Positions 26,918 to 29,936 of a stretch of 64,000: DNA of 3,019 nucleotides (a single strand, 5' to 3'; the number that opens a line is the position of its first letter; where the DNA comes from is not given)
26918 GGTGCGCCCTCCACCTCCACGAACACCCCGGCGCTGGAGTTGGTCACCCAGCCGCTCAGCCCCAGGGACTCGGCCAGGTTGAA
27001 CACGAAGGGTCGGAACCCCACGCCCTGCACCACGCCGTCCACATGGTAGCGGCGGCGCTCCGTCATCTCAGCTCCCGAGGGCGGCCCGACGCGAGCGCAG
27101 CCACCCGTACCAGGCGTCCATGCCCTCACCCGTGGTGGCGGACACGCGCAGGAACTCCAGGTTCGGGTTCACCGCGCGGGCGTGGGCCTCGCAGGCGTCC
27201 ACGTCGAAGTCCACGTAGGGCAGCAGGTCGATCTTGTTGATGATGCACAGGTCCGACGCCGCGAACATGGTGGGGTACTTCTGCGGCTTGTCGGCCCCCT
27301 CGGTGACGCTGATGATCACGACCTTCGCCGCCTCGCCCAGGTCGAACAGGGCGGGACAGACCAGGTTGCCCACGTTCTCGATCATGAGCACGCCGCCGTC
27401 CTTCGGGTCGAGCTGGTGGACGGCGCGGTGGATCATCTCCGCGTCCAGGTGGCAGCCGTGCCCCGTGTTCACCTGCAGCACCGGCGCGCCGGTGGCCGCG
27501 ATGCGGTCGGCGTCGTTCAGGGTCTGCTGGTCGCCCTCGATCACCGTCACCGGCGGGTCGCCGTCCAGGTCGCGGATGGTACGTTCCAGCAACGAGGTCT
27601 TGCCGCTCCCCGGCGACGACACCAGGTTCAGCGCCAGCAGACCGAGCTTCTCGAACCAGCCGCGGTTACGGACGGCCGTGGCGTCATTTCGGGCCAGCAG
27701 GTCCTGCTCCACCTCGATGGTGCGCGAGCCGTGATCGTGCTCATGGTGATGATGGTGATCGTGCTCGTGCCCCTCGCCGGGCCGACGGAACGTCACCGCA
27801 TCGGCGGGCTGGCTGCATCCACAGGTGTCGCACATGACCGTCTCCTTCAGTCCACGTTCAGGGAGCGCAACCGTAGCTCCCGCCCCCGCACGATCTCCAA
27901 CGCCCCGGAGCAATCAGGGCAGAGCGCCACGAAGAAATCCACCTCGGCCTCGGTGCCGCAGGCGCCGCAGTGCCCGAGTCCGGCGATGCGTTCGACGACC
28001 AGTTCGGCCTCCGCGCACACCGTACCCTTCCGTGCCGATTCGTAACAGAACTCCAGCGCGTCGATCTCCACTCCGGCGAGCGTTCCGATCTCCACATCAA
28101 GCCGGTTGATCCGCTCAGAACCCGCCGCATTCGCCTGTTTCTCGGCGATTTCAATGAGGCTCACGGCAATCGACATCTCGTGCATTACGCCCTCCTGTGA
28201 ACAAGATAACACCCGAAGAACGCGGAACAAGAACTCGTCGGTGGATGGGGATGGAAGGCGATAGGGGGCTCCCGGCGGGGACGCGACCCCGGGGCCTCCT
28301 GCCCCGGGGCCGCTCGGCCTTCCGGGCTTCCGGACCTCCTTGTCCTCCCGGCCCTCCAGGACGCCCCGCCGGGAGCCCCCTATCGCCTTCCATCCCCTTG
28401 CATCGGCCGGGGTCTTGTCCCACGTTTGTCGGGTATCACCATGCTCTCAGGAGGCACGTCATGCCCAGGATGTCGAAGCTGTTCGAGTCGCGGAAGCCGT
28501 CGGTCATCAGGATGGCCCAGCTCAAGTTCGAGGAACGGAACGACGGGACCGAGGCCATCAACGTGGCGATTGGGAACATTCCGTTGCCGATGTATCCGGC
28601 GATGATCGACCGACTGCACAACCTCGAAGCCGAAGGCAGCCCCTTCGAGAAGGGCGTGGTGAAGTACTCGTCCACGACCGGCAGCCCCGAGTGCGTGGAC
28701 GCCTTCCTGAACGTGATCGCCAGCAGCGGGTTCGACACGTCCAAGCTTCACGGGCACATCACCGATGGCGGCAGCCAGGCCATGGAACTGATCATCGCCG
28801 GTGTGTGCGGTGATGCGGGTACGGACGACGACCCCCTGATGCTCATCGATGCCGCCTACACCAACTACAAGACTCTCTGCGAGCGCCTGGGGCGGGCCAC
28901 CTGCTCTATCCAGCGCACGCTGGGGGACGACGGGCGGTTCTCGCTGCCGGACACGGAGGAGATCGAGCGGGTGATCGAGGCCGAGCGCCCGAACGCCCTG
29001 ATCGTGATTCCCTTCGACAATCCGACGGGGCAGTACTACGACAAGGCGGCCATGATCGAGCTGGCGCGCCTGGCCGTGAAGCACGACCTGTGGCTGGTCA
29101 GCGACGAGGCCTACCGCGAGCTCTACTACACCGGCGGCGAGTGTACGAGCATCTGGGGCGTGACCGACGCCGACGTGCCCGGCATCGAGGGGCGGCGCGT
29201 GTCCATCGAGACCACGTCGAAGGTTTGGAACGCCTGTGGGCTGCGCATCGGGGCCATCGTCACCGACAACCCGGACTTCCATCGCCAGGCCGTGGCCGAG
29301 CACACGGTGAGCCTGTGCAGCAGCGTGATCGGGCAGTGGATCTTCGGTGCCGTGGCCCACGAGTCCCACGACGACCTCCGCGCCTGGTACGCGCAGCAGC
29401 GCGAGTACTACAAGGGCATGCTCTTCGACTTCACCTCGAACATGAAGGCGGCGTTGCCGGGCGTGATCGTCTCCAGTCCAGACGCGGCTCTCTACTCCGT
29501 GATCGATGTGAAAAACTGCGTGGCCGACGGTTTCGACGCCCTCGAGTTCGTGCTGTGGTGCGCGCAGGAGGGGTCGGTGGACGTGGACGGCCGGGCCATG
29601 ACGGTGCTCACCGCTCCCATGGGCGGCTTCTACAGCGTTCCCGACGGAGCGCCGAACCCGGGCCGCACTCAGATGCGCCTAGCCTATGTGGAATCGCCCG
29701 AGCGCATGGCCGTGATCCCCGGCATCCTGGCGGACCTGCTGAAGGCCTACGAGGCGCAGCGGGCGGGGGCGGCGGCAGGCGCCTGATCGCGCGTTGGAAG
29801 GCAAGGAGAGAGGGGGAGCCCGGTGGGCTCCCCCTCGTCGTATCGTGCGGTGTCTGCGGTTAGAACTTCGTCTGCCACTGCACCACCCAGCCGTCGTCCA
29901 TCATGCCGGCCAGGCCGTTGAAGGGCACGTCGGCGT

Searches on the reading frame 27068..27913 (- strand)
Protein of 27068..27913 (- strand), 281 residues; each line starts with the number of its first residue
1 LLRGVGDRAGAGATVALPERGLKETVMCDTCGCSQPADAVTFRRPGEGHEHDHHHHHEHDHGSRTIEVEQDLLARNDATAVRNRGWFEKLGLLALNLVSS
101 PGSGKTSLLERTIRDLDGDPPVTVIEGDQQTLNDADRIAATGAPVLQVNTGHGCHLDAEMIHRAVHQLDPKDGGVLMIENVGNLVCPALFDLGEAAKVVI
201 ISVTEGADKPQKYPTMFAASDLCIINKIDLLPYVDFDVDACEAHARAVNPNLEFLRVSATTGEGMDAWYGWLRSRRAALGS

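Call 75: search_protein_families(library=pfam, proteins=[window:27068-27913:-], max_evalue=0.0001)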
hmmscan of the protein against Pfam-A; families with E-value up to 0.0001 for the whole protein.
window:27068-27913:- (281 aa): 1 family
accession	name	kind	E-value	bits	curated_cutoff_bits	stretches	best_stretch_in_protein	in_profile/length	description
PF02492.25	cobW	-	4.3e-23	82.3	20.7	1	96-255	4-179/180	CobW/HypB/UreG, nucleotide-binding domain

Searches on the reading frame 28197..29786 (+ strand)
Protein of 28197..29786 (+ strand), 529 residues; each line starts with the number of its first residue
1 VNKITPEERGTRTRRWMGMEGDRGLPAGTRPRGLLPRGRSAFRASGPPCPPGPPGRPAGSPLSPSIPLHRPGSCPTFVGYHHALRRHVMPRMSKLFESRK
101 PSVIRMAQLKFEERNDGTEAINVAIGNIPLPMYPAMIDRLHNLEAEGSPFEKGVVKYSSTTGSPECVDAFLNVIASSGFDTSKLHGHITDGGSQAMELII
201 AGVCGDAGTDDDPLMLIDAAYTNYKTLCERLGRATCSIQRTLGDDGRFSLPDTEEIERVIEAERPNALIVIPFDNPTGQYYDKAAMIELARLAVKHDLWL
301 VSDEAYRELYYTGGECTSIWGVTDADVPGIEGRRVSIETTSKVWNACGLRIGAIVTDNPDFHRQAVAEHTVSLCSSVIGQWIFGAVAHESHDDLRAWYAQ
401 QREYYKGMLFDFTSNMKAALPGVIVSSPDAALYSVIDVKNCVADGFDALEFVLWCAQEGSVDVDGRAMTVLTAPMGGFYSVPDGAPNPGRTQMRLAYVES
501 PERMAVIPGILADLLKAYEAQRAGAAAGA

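Call 75: search_protein_families(library=pfam, proteins=[window:28197-29786:+], max_evalue=0.0001)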
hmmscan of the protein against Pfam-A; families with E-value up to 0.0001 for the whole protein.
window:28197-29786:+ (529 aa): 1 family
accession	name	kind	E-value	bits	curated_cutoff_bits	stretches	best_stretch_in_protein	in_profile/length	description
PF00155.27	Aminotran_1_2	-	1.3e-20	74.3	19.7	1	191-441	73-313/361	Aminotransferase class I and II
